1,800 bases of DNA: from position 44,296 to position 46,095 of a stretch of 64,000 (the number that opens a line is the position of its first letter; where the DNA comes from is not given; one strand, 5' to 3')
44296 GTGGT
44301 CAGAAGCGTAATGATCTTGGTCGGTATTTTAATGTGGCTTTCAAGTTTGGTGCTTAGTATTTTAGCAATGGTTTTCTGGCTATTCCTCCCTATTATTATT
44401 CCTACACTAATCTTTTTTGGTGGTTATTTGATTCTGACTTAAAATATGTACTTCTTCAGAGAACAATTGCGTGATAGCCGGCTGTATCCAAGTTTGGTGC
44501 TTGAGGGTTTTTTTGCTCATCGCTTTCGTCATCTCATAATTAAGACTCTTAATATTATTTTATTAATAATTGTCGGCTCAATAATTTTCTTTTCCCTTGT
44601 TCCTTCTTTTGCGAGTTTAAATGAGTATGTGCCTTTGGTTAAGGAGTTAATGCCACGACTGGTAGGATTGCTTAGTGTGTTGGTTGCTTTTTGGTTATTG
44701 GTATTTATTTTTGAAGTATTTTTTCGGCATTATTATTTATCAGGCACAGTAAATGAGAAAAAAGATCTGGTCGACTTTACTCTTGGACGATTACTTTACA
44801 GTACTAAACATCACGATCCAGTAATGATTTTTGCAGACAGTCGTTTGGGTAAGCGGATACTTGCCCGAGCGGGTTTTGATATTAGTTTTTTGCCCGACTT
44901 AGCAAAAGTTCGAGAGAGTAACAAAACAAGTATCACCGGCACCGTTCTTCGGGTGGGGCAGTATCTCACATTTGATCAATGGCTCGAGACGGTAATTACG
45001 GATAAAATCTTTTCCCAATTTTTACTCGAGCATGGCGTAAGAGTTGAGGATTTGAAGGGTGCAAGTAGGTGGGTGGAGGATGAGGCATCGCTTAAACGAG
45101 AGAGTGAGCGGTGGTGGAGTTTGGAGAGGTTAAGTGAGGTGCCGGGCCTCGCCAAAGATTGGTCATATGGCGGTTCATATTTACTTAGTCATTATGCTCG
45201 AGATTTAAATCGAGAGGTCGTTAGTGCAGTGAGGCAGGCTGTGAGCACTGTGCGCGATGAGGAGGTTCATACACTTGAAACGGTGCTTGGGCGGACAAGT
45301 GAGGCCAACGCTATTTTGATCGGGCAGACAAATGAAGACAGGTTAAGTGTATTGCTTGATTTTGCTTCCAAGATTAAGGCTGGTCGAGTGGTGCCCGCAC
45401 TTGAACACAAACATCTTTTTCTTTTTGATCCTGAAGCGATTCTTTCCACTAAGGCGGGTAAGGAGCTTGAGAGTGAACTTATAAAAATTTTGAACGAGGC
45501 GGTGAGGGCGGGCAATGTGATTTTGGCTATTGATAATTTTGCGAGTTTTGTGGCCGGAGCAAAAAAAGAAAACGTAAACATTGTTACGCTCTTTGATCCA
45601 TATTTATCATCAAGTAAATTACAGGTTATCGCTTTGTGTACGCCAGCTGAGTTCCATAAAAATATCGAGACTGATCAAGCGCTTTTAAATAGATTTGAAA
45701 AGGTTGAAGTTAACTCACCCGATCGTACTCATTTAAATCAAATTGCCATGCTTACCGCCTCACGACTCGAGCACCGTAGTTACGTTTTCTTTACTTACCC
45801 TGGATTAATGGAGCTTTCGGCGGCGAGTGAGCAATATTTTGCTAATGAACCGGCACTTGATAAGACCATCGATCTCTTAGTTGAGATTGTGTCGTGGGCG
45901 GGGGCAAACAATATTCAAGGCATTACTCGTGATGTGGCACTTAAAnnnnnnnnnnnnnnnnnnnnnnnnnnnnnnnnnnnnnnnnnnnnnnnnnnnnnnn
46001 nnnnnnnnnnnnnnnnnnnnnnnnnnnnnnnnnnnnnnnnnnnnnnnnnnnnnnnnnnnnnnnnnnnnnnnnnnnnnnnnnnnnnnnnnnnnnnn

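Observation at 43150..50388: Peptidoglycan-remodelling gene cluster containing a membrane-anchored Clp/Hsp100 ATPase with a dead D1 ring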

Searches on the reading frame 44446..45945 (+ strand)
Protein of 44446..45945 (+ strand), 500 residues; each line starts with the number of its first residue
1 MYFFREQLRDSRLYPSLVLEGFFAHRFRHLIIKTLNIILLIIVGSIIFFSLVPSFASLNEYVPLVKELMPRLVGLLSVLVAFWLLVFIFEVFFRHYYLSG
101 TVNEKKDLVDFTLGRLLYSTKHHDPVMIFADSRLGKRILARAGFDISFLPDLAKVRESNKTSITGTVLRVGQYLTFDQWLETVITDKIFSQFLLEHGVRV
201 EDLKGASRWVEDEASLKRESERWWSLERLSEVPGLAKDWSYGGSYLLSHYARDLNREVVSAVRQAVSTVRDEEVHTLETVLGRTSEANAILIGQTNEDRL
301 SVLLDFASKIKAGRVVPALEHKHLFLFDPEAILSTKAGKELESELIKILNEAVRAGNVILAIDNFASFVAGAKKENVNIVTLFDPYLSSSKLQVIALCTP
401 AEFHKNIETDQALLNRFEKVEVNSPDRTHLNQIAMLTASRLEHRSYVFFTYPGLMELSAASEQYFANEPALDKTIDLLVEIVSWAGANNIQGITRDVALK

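Call 16: find_related_loci(query=A2, collection=genome_contigs, flank=10000)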
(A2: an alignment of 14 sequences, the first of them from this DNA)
Query A2 (500 aa) in genome_contigs; peptide patterns used: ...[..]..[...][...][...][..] (x = any residue, [..] = any of these).
369 stretches matched a pattern; 333 encode a relative of the query (tblastn E <= 1e-3); the best 80 are kept; 80 distinct loci.
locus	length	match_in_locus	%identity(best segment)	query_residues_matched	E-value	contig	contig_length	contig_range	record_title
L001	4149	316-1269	72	183-500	1e-155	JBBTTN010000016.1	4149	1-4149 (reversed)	MAG: Patescibacteria group bacterium isolate H52-bin079 H52_bin079_000000000016, whole genome shotgun sequence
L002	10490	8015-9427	36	1-489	5e-85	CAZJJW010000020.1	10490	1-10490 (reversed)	MAG TPA_asm: uncultured Candidatus Saccharibacteria bacterium isolate binchicken_co227_938 genome assembly, contig: NODE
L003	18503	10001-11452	33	7-482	6e-81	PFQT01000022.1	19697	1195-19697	MAG: Candidatus Yonathbacteria bacterium CG_4_8_14_3_um_filter_46_25 CG_4_8_14_3_um_filter_scaffold_727_c, whole genome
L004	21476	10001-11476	35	1-500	3e-80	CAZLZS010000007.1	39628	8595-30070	MAG TPA_asm: uncultured Candidatus Saccharibacteria bacterium isolate binchicken_co38_1305 genome assembly, contig: NODE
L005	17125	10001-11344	34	51-481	4e-77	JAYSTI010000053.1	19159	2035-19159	MAG: Candidatus Lloydbacteria bacterium isolate GFS_12411 GFS_12411_52, whole genome shotgun sequence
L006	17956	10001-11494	31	15-499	4e-76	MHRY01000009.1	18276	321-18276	MAG: Candidatus Taylorbacteria bacterium RIFCSPLOWO2_01_FULL_45_34b rifcsplowo2_01_scaffold_18464, whole genome shotgun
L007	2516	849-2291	32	8-495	8e-78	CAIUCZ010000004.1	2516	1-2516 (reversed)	Candidatus Falkowbacteria bacterium isolate AlinenLipids_bin-6572 genome assembly, contig: bin-6572:04/78, whole genome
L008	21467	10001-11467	32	4-498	4e-73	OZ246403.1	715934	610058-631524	MAG: uncultured Candidatus Saccharibacteria bacterium isolate SRP287051_co2_1 genome assembly, chromosome: 1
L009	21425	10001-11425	34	6-484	8e-72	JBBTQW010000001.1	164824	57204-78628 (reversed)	MAG: Patescibacteria group bacterium isolate H41-bin100_1 H41_bin100_1_000000000001, whole genome shotgun sequence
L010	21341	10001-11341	33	52-481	1e-71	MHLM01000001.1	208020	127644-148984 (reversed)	MAG: Candidatus Lloydbacteria bacterium RIFCSPHIGHO2_02_FULL_50_18 rifcsphigho2_02_scaffold_110, whole genome shotgun se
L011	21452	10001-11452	33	1-500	7e-72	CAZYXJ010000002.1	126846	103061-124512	MAG TPA_asm: uncultured Candidatus Saccharibacteria bacterium isolate SRP292972_co1_35 genome assembly, contig: NODE_160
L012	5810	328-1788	33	5-496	8e-72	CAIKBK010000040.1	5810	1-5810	MAG: Candidatus Vogelbacteria bacterium isolate AlinenSediments_bin-1675 genome assembly, contig: bin-1675:040/117, whol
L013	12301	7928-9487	29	12-481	2e-72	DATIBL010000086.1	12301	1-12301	MAG TPA_asm: Candidatus Paceibacterota bacterium isolate SMAG_U16289 k141_1282331, whole genome shotgun sequence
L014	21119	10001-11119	35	110-481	2e-71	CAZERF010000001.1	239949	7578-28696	MAG TPA_asm: uncultured Candidatus Saccharibacteria bacterium isolate binchicken_co245_337 genome assembly, contig: NODE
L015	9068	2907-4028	35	110-482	2e-71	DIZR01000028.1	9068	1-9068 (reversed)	MAG TPA_asm: Patescibacteria group bacterium UBA6023 UBA6023_contig_12366, whole genome shotgun sequence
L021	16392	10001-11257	33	74-482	3e-69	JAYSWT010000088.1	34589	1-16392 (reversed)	MAG: bacterium isolate GFS_12994 GFS_12994_87, whole genome shotgun sequence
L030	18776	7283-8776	31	8-500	2e-65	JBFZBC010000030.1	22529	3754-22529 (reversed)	MAG: bacterium isolate PPR_0483 PPR_0483.fa_k121_811890, whole genome shotgun sequence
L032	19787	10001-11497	29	8-500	1e-64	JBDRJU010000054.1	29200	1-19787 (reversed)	MAG: bacterium isolate MEGAHIT-group-1.670 k141_446532, whole genome shotgun sequence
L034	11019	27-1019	38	164-495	4e-65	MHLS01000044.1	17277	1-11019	MAG: Candidatus Lloydbacteria bacterium RIFCSPLOWO2_02_FULL_54_12 rifcsplowo2_02_scaffold_5422, whole genome shotgun seq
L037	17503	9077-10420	33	52-482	3e-66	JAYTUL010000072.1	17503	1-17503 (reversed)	MAG: bacterium isolate GFS_5529 GFS_5529_71, whole genome shotgun sequence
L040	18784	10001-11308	31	68-500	3e-63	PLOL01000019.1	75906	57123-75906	MAG: Patescibacteria group bacterium isolate bog_1341 73.20120700_S3X.70_contig_4781, whole genome shotgun sequence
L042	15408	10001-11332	32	58-495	8e-63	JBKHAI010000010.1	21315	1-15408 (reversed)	MAG: Candidatus Paceibacterota bacterium isolate D1M01_136 NODE_3502_length_21315_cov_39.523330, whole genome shotgun se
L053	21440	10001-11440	31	11-482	2e-59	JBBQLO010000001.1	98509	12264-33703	MAG: Parcubacteria group bacterium isolate Co_metawrap_489 Cmw_489_k141_12830933_length_98509_cov_13.0000, whole genome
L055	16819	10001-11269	31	67-485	5e-59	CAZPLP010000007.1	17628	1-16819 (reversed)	MAG TPA_asm: uncultured Candidatus Saccharibacteria bacterium isolate SRP284006_co1_182 genome assembly, contig: NODE_54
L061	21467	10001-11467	29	8-500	2e-58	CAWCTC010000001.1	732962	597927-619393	MAG: uncultured bacterium isolate MFD01476.bin.2.188 genome assembly, contig: contig_65275, whole genome shotgun sequenc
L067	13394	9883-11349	29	1-496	1e-54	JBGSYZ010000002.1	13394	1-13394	MAG: Candidatus Paceibacteria bacterium isolate JTS-AC487 k141_1180213, whole genome shotgun sequence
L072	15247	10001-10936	32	186-496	6e-51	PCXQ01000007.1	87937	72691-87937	MAG: Candidatus Yanofskybacteria bacterium CG10_big_fil_rev_8_21_14_0_10_36_16 CG10_8_21_14_0.10_scaffold_105_c, whole g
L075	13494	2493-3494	31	147-491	3e-50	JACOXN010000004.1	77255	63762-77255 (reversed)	MAG: Candidatus Giovannonibacteria bacterium isolate NC_groundwater_154_Ag_S-0.1um_46_13 S4_GD2017_2_S1_scaffold_149, wh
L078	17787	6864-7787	32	186-496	2e-49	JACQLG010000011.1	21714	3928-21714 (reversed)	MAG: Candidatus Niyogibacteria bacterium isolate NC_groundwater_1197_Ag_S-0.1um_44_56 S_p1_S3_coassembly_k141_384042, wh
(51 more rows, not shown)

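Call 33: search_protein_families(library=pfam, proteins=[L030:5693-6817:-, L040:8244-9326:-, L061:8082-9188:-, L032:12457-13158:-, L055:12257-12955:-, L030:9744-10268:-, L042:12300-12884:-, L014:12346-12750:-, L021:12327-12800:-, L037:11643-12092:-], max_evalue=0.001)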
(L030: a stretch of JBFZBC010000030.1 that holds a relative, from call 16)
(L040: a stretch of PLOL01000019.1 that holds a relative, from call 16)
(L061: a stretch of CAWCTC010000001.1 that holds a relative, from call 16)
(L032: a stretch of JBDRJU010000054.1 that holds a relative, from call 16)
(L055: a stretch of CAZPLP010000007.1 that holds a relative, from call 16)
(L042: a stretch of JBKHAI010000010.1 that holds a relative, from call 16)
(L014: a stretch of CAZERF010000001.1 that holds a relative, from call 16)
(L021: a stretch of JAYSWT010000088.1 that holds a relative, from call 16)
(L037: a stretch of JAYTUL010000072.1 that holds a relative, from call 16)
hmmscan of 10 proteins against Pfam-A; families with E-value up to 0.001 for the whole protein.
L030:5693-6817:- (374 aa): 1 family
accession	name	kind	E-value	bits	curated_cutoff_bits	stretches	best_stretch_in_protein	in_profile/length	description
PF00188.32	CAP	-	4.2e-14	53.8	21.1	1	162-269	3-108/117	Cysteine-rich secretory protein family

L040:8244-9326:- (360 aa): 1 family
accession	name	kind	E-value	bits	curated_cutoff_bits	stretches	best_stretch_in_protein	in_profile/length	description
PF00188.32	CAP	-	2.7e-12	48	21.1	1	147-262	2-113/117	Cysteine-rich secretory protein family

L061:8082-9188:- (368 aa): 1 family
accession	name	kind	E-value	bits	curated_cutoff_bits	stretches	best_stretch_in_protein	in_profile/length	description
PF00188.32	CAP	-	7.9e-13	49.7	21.1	1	155-270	2-113/117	Cysteine-rich secretory protein family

L032:12457-13158:- (233 aa): 1 family
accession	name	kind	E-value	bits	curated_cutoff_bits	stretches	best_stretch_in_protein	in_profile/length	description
PF08713.17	DNA_alkylation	-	3.1e-59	200.7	21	1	5-220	1-213/213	DNA alkylation repair enzyme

L055:12257-12955:- (232 aa): 1 family
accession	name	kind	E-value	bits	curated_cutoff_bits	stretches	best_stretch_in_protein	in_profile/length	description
PF08713.17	DNA_alkylation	-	9.1e-62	208.9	21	1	6-221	1-213/213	DNA alkylation repair enzyme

L030:9744-10268:- (174 aa): 3 families
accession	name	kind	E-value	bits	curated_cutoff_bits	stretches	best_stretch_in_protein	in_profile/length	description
PF01569.27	PAP2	-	9.3e-20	71.1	27.2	1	52-169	3-127/130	PAP2 superfamily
PF14378.12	PAP2_3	-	5.1e-07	30.1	27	1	88-161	124-189/190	PAP2 superfamily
PF14897.12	EpsG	-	0.00041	20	30.1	1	31-168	150-286/326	EpsG family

L042:12300-12884:- (194 aa): 1 family
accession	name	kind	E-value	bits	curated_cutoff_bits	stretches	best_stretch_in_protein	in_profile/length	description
PF01966.28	HD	-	0.0001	23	22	1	25-94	3-86/116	HD domain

L014:12346-12750:- (134 aa): 0 families

L021:12327-12800:- (157 aa): 0 families

L037:11643-12092:- (149 aa): 0 families

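Call 54: search_protein_families(library=pfam, proteins=[L075:4491-5648:+, L078:8753-9961:+, L072:12017-13561:+, L053:12524-13492:+, L061:12433-13437:+, L034:1079-1933:+, L067:12544-13308:+, L053:8207-9529:+], max_evalue=0.001)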
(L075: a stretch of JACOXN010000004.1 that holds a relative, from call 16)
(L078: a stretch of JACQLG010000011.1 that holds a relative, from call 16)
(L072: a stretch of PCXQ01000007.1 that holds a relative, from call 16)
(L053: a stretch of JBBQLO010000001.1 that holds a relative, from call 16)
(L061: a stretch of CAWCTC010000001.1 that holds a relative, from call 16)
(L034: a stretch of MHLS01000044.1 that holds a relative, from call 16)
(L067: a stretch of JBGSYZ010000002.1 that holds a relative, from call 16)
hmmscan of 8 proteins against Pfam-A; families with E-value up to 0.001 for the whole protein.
L075:4491-5648:+ (386 aa): 3 families
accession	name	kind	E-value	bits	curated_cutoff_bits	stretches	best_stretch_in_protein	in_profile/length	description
PF02773.21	S-AdoMet_synt_C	-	2.6e-63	212.5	25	1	236-374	1-138/138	S-adenosylmethionine synthetase, C-terminal domain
PF02772.21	S-AdoMet_synt_M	-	7e-51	171.8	29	1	118-234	2-120/120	S-adenosylmethionine synthetase, central domain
PF00438.25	S-AdoMet_synt_N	-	4.6e-42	143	33.1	1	4-101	2-99/99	S-adenosylmethionine synthetase, N-terminal domain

L078:8753-9961:+ (403 aa): 4 families
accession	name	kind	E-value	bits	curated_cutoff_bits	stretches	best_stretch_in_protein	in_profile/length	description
PF00575.29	S1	-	2.4e-43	146.8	22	3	219-289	1-71/74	S1 RNA binding domain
PF23459.1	S1_RRP5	-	2.5e-08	34.8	27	0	304-342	1-39/72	RRP5 S1 domain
PF21710.3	Spt6_S1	-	7.5e-06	26.6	27.5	0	299-361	9-74/91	Spt6, S1/OB domain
PF21543.3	CvfB_2nd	-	0.00074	19.9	27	0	303-342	11-50/76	Virulence regulatory factor CvfB, second domain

L072:12017-13561:+ (515 aa): 10 families
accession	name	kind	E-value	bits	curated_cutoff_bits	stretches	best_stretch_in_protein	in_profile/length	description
PF00009.33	GTP_EFTU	-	1.4e-38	132.8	26.5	1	17-179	6-184/188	Elongation factor Tu GTP binding domain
PF11987.13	IF-2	-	6.3e-30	103.9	27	1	302-397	21-116/117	Translation-initiation factor 2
PF22042.2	EF-G_D2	-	1.7e-21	76.6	27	1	194-271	2-82/84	Elongation factor G domain 2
PF01926.29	MMR_HSR1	-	3.1e-11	43.8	21.9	1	17-128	2-113/113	50S ribosome-binding GTPase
PF00071.28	Ras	-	1e-07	32.1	21.6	1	17-178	2-157/162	Ras family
PF08477.19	Roc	-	2.9e-07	31.2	27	1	17-130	2-119/119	Ras of Complex, Roc, domain of DAPkinase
PF02421.24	FeoB_N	-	3.1e-05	24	27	1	17-176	3-155/156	Ferrous iron transport protein B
PF00025.27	Arf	-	4.9e-05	23.3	22.3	1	15-177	15-170/174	ADP-ribosylation factor family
PF09439.16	SRPRB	-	0.00038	20.3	25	0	14-147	3-137/178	Signal recognition particle receptor beta subunit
PF03308.22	MeaB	-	0.00067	19.2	23.1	0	88-178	144-232/273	Methylmalonyl Co-A mutase-associated GTPase MeaB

L053:12524-13492:+ (323 aa): 0 families

L061:12433-13437:+ (335 aa): 2 families
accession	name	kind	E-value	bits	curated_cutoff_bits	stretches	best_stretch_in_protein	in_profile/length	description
PF00682.25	HMGL-like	-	1.2e-80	271.1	29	1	3-270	1-260/260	HMGL-like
PF22617.1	HCS_D2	-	5e-15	56.1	27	1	284-330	1-48/82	Homocitrate synthase post-HMGL domain-like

L034:1079-1933:+ (285 aa): 6 families
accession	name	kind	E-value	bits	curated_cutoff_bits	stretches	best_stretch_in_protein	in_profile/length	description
PF07724.20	AAA_2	-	2.9e-37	128.7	27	1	31-191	1-164/166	AAA domain (Cdc48 subfamily)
PF10431.15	ClpB_D2-small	-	2.5e-22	79.2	21.9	1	199-278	1-80/81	C-terminal, D2-small domain, of ClpB protein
PF07728.20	AAA_5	-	1.2e-08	35.5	22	1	36-157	2-133/139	AAA domain (dynein-related subfamily)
PF00004.35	AAA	-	7.7e-08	33.3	21.2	1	37-161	2-120/131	ATPase family associated with various cellular activities (AAA)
PF00158.32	Sigma54_activat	-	2.5e-06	27.7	20.2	1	17-156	6-150/168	Sigma-54 interaction domain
PF20030.5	bpMoxR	-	0.00022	20.8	27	1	37-150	35-146/205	MoxR domain in the MoxR-vWA-beta-propeller ternary systems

L067:12544-13308:+ (255 aa): 3 families
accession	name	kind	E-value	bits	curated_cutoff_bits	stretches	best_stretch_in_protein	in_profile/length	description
PF13623.11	SurA_N_2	-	2.7e-18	66.7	28.5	1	31-145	10-121/145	SurA-like N-terminal domain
PF13624.11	SurA_N_3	-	1e-16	61.6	27.2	1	30-181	10-159/162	SurA-like N-terminal domain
PF09312.16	SurA_N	-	1.8e-07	31.8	30.8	1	69-181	5-115/118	SurA N-terminal domain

L053:8207-9529:+ (441 aa): 1 family
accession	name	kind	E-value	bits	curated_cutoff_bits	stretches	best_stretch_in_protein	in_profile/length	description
PF03572.23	Peptidase_S41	-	2.6e-18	66.6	24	1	246-414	4-164/165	Peptidase family S41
